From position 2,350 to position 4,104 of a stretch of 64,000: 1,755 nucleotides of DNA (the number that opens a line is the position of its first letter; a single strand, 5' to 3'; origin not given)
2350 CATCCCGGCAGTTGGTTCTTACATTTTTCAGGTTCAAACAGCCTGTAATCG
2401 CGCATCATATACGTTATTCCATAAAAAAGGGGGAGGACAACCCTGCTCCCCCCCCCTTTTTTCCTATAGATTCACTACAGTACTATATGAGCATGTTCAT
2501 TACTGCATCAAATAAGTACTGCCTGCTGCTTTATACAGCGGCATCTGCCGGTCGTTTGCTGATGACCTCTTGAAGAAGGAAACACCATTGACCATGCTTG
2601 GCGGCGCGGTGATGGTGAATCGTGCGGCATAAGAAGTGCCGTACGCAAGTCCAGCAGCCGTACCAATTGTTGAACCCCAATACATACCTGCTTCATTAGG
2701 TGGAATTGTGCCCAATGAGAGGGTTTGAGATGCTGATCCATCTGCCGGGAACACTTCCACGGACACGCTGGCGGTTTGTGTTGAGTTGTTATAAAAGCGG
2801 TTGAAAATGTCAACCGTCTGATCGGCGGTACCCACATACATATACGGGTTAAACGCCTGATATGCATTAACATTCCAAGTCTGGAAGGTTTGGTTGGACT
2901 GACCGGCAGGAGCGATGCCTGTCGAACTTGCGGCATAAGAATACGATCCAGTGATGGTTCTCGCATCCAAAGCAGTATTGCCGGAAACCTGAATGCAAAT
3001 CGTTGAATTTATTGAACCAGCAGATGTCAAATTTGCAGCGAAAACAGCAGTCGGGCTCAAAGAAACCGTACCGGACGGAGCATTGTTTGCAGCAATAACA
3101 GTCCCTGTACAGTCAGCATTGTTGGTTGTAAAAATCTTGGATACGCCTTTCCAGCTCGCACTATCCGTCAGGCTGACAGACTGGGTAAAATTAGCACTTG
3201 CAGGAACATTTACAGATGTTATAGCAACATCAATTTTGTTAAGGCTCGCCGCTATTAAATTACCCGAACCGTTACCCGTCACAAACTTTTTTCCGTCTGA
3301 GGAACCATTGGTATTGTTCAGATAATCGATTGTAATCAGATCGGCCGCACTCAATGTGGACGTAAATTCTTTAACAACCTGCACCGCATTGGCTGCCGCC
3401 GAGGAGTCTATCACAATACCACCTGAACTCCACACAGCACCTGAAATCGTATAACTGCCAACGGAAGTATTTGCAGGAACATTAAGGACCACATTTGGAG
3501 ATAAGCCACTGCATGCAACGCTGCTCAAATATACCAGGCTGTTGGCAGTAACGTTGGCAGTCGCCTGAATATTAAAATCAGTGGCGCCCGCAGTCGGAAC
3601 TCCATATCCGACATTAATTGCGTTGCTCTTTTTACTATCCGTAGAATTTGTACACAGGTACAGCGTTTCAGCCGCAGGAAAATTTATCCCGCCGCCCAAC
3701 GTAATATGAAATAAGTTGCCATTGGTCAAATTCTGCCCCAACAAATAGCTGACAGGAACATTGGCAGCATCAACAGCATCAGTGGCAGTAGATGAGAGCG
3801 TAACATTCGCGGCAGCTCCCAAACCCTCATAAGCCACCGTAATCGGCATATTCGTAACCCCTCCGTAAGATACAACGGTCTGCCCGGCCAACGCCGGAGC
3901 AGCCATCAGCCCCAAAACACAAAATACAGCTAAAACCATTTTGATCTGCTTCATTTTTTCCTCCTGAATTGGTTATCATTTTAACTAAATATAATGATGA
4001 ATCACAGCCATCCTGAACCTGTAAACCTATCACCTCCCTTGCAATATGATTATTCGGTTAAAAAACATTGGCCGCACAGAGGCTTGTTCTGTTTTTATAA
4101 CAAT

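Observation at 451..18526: T2SS/T4P-like secretion operon that carries its own glycosylation genes and a sequon-rich secreted protein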

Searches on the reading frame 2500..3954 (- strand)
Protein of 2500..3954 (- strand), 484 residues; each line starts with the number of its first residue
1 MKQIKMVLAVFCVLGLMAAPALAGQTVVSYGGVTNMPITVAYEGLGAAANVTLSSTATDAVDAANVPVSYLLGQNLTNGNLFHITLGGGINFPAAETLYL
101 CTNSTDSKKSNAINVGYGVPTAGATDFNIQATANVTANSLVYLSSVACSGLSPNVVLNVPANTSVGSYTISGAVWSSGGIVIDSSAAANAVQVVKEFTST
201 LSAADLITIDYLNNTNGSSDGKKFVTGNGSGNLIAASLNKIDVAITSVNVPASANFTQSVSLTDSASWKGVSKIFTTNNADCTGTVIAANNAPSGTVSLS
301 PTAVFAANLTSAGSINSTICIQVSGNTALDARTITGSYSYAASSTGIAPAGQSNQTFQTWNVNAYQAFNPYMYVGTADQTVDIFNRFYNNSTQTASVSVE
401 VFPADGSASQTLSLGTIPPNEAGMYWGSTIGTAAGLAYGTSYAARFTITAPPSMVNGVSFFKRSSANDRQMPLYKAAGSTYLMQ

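Call 3: search_protein_families(library=pfam, proteins=[window:2500-3954:-], max_evalue=0.01)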
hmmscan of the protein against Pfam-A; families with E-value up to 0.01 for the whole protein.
window:2500-3954:- (484 aa): 0 families

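Call 5: search_protein_families(library=ncbifam, proteins=[window:2500-3954:-], max_evalue=0.01)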
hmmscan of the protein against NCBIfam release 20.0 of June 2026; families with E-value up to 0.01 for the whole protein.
window:2500-3954:- (484 aa): 0 families

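Call 9: find_encoding_contigs(protein=window:2500-3954:-, flank=10000, max_places=6)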
Protein window:2500-3954:- (484 aa): 1 contig read that carries it; 1 place shown.
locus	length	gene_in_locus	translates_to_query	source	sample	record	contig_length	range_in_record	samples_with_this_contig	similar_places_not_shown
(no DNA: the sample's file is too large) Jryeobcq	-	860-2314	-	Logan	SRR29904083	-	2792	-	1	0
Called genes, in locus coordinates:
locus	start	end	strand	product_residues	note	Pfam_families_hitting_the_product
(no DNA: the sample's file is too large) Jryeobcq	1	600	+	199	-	?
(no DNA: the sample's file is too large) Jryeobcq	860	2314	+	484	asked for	-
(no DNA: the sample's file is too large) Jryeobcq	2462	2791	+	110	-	?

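Call 11: find_homologous_proteins(query=window:2500-3954:-, max_evalue=0.001)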
Query window:2500-3954:- (484 aa): 31 proteins with E <= 0.001 among 8000 candidates.
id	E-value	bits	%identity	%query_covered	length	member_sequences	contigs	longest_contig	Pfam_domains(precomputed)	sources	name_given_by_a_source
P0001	3.3e-297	1003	100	99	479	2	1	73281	-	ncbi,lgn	-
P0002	9.3e-248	840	89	94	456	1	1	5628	-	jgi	jgi:hypothetical protein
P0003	6.5e-166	571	64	100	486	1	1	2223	-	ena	-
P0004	3.0e-158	545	63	99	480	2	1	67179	-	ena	-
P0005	3.7e-119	417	50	100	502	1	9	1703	-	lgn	-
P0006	1.0e-110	389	47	100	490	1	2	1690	-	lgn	-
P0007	3.3e-93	331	45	100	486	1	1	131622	-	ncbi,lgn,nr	ncbi:MAG: hypothetical protein HY881_12100 [Deltaproteobacteria bacterium]|nr:hypothetical protein [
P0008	1.0e-91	326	46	98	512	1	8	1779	-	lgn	-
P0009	3.5e-90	321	43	98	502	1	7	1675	-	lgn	-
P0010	1.8e-86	309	43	98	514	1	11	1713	-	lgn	-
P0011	1.4e-84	303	43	100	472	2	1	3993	-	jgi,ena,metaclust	metaclust:\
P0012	1.8e-84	302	41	98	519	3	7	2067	-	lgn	-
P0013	3.1e-84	302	42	100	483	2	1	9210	-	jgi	-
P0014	4.9e-84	301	43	100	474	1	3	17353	-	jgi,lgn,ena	-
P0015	2.3e-81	292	41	100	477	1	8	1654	-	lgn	-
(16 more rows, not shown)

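Call 12: find_encoding_contigs(protein=P0007, flank=10000, max_places=2)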
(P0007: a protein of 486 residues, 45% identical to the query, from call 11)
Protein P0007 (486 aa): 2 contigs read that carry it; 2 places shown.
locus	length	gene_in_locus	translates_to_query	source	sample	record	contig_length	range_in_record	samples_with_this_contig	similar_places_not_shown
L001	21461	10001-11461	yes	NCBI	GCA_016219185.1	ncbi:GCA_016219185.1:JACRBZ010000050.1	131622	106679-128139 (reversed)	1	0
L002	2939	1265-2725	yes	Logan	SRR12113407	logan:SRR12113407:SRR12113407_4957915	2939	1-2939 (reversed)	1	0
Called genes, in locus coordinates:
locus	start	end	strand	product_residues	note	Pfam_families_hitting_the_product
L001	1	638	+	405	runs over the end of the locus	PF28597:T2SSF_N, PF00482:T2SSF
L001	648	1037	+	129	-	PF07963:N_methyl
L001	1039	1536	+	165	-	-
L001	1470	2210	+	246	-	PF07963:N_methyl (weak)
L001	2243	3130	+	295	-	PF21687:T2SSK_1st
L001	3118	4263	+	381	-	-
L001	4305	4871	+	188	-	-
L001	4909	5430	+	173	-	-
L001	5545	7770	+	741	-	PF03958:Secretin_N (weak), PF00263:Secretin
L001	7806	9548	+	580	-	PF04932:Wzy_C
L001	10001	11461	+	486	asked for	-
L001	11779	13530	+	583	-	-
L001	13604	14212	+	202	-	PF13489:Methyltransf_23 (weak), PF08241:Methyltransf_11 (weak)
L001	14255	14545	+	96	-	PF13641:Glyco_tranf_2_3, PF00535:Glycos_transf_2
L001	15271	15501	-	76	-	-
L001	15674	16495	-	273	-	PF00535:Glycos_transf_2, PF10111:Glyco_tranf_2_2, PF13641:Glyco_tranf_2_3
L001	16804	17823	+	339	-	PF00535:Glycos_transf_2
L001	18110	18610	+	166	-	-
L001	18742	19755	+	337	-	-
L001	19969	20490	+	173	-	-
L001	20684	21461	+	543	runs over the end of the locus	-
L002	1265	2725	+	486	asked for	-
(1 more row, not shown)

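Call 13: find_encoding_contigs(protein=P0004, flank=10000, max_places=2)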
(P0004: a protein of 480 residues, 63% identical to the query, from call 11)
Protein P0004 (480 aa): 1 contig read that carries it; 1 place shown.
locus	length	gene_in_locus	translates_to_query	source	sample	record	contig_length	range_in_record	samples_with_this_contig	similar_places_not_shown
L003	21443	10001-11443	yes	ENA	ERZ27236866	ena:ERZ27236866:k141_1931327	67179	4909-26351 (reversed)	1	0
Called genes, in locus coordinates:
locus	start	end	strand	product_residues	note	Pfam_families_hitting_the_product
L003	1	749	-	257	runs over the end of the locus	PF01012:ETF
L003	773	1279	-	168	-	PF00383:dCMP_cyt_deam_1, PF14437:MafB19-deam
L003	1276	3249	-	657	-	PF01136:Peptidase_U32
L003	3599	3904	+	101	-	PF08986:DUF1889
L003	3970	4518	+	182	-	PF02310:B12-binding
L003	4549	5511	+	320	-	-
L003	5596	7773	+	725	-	PF03958:Secretin_N, PF00263:Secretin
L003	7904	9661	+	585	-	PF04932:Wzy_C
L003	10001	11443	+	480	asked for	-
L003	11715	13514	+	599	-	-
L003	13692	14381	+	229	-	PF18765:Polbeta (faint), PF05168:HEPN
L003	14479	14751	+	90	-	PF11103:DUF2887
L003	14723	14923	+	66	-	PF07788:PDDEXK_10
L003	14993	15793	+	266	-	PF00483:NTP_transferase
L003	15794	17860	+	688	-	-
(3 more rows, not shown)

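Call 14: find_encoding_contigs(protein=P0014, flank=10000, max_places=2)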
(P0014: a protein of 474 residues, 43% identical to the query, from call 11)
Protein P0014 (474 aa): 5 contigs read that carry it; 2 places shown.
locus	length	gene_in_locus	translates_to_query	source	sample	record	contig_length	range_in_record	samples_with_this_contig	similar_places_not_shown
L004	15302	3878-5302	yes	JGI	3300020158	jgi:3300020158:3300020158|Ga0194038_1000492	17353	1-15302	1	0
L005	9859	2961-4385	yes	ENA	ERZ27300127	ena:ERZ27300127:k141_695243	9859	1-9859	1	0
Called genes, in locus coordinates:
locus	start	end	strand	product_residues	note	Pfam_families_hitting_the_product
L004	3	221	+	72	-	?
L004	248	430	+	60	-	PF15919:HicB_lk_antitox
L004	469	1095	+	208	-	PF26618:DUF8196 (weak)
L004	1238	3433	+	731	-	PF03958:Secretin_N (weak), PF00263:Secretin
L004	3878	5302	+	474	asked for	-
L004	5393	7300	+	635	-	-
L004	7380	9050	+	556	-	PF13231:PMT_2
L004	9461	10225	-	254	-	PF08241:Methyltransf_11, PF08242:Methyltransf_12 (weak), PF13489:Methyltransf_23, PF13649:Methyltransf_25, PF13847:Methyltransf_31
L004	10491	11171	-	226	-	-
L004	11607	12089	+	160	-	PF12784:PDDEXK_2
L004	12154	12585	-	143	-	PF04138:GtrA_DPMS_TM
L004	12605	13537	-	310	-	PF00535:Glycos_transf_2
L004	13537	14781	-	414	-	PF13489:Methyltransf_23, PF13847:Methyltransf_31 (faint), PF08241:Methyltransf_11, PF08242:Methyltransf_12, PF13649:Methyltransf_25, PF22674:C2185-like_N (weak)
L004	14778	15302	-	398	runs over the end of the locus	PF05050:Methyltransf_21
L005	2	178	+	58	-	?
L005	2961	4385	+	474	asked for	-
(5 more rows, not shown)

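Call 29: search_solved_structures(query=A2, max_evalue=10)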
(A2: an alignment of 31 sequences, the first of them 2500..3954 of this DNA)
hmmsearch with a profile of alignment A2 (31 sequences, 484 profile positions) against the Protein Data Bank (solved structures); distinct sequences matched with E-value up to 10: 0.

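Call 31: predict_structure(alignment_id=A2)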
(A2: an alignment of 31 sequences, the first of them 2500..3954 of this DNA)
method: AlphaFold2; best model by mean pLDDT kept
length: 484 residues; sequences in the alignment: 31
mean_pLDDT: 82.7   pTM: 0.67
mean pLDDT of the five models: 82.7, 81.6, 81.2, 80.3, 79.9
residues with pLDDT >= 90: 150; 70-90: 252; 50-70: 80; < 50: 2
segments of 3 or more residues with pLDDT < 50: none
pLDDT, mean of each block of 10 residues (from residue 1): 73 73 87 92 92 90 91 92 95 93 85 93 94 92 91 93 96 93 93 89 64 56 60 62 84 84 86 83 82 88 59 75 75 85 87 82 80 75 84 82 83 84 89 88 86 80 66 72 65
secondary structure, 60 per line:
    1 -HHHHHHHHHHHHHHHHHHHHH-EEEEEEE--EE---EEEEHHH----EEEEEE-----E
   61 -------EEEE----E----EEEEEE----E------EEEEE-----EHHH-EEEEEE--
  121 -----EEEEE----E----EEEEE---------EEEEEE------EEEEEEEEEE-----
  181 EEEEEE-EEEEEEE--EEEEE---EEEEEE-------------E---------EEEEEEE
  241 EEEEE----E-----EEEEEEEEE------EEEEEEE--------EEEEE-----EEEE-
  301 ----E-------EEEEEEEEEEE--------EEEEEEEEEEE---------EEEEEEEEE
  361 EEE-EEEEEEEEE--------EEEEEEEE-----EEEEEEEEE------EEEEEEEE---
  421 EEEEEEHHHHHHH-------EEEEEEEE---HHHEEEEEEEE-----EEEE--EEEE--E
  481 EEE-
elements in order: H2-22 E24-30 E38-41 E49-54 E68-71 E81-86 E98-102 E113-118 E126-130 E140-144 E154-159 E166-175 E181-186 E188-194 E197-201 E205-210 E234-245 E256-264 E271-277 E286-290 E296-299 E313-323 E332-342 E352-363 E365-373 E382-389 E395-403 E410-417 E421-426 H427-433 E441-448 E455-462 E468-471 E474-477 E480-483

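Call 35: fold_search(model_id=the predicted structure, library=pdb)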
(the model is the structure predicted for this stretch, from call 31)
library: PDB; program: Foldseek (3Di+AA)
matches with E <= 10: 1735; with E <= 0.001: 61
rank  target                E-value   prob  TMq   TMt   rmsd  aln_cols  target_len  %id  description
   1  8beg_A                1.4e-08  1.00  0.26  0.21  14.9       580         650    8  Structure of Ig-like domains from PrgB (released 2022-11-30)
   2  8s3o_A                2.8e-06  0.94  0.17  0.08  21.3       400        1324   12  Structure of native human CD109 (released 2025-03-05)
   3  9fx3_A                3.9e-06  0.96  0.16  0.09  17.3       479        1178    8  Structure of active human CD109 (released 2025-03-19)
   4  5mhn_B                3.0e-05  0.97  0.15  0.12  14.6       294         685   10  FXIIIa in complex with the inhibitor ZED2360 (released 2017-12-20)
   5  7jwb_D                3.6e-05  0.66  0.15  0.18  26.3       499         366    9  SARS CoV2 Spike ectodomain with engineered trimerized VH binder (released 2020-10-07)
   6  6avq_A                3.8e-05  0.87  0.21  0.12  20.3       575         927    7  The Therapeutic Antibody LM609 Selectively Inhibits Ligand Binding to Human alpha-V beta-3 Integrin via Steric Hindran (released 2017-11-01)
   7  8uin_G                3.8e-05  0.75  0.15  0.13  17.0       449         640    9  Structure of the C3bBb-albicin complex (released 2024-05-08)
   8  1fie_A                4.3e-05  0.98  0.17  0.13  12.0       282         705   12  RECOMBINANT HUMAN COAGULATION FACTOR XIII (released 1997-02-12)
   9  3kpt_B                5.8e-05  0.95  0.21  0.27  16.4       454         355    8  Crystal structure of BcpA, the major pilin subunit of Bacillus cereus (released 2009-11-24)
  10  1evu_B                6.1e-05  0.96  0.17  0.13  13.3       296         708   11  HUMAN FACTOR XIII WITH CALCIUM BOUND IN THE ION SITE (released 2000-05-10)
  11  8ayh_B                6.1e-05  0.57  0.16  0.09  24.4       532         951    9  Structure of Complement C5 in Complex with small molecule inhibitor and CVF (released 2022-12-21)
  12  8xei_A                6.1e-05  0.47  0.15  0.10  20.3       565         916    8  Cryo-EM structure of integrin ITGAV/ITGB3 complex, conformation 1 (released 2024-12-18)
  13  3vac_A                6.9e-05  0.87  0.20  0.25  16.5       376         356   11  Crystal Structure of the CFA/I Enterotoxigenic E. coli adhesin CfaE mutant G168D (released 2013-02-20)
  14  4g1m_A                6.9e-05  0.69  0.18  0.11  19.7       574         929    7  Re-refinement of alpha V beta 3 structure (released 2012-12-12)
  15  6avr_A                6.9e-05  0.66  0.18  0.11  19.1       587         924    7  Human alpha-V beta-3 Integrin (intermediate conformation) in complex with the therapeutic antibody LM609 (released 2017-11-01)
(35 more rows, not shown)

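Call 61: find_related_loci(query=A2, collection=metagenome_contigs, flank=8000)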
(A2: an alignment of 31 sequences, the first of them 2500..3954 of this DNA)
Query A2 (484 aa) in metagenome_contigs; peptide patterns used: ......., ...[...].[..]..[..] (x = any residue, [..] = any of these).
90 stretches matched a pattern; 7 encode a relative of the query (tblastn E <= 1e-3); 7 distinct loci.
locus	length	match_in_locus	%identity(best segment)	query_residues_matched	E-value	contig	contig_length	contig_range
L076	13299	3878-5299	43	1-484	9e-98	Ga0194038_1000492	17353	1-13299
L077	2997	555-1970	43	1-484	8e-99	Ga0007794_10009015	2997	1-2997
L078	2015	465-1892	42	1-484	2e-95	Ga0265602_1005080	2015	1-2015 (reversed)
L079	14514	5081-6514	41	1-484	3e-79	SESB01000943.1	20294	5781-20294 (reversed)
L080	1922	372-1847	37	1-484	5e-82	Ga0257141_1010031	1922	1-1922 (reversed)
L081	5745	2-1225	43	92-484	3e-75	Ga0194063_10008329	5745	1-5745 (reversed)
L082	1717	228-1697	40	1-484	1e-77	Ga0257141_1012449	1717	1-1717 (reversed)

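Call 73: search_protein_representatives(alignment_id=A2)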
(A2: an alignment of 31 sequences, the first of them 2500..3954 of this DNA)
Query: 31 sequences, 484 profile positions. Proteins with E-value up to 0.001 (for the whole library): 158; up to 1e-10: 127; up to 1e-30: 76. The best 150 are listed.
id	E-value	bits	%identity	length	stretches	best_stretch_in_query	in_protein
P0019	1.1e-184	631.3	-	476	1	1-484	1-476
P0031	2.3e-182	623.7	-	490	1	1-484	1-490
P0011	1.6e-180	617.6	-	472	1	1-484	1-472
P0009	3.7e-173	593.3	-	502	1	1-484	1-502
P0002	3.5e-172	590.1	-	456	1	30-484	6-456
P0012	2.1e-167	574.3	-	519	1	1-484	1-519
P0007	2.9e-163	560.7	-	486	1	1-484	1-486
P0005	7.1e-163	559.4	-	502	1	1-484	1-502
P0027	2.5e-161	554.3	-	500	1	1-481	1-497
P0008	9.4e-159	545.8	-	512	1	1-484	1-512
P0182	3.0e-126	438.6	-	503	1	1-475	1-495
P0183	1.5e-108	380.3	-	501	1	1-477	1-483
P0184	1.3e-90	321.1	-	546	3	1-303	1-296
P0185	7.4e-87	308.7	-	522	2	18-342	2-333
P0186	3.8e-70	253.6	-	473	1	8-465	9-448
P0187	3.4e-69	250.5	-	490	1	5-477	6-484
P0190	2.6e-68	247.6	-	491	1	4-454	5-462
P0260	1.4e-23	100.1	-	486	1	1-477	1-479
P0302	3.1e-08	49.4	-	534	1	13-476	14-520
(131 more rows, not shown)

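Call 79: find_encoding_contigs(protein=P0001, flank=1000, max_places=2)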
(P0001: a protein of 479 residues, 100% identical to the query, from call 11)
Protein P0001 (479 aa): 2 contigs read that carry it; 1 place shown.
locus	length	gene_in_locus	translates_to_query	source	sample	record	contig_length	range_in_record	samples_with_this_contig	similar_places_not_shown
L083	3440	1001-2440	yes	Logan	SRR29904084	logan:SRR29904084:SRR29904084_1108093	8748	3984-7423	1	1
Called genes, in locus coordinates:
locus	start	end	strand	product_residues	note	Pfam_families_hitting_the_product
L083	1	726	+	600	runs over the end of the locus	PF04932:Wzy_C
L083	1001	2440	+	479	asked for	-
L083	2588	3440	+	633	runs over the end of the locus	-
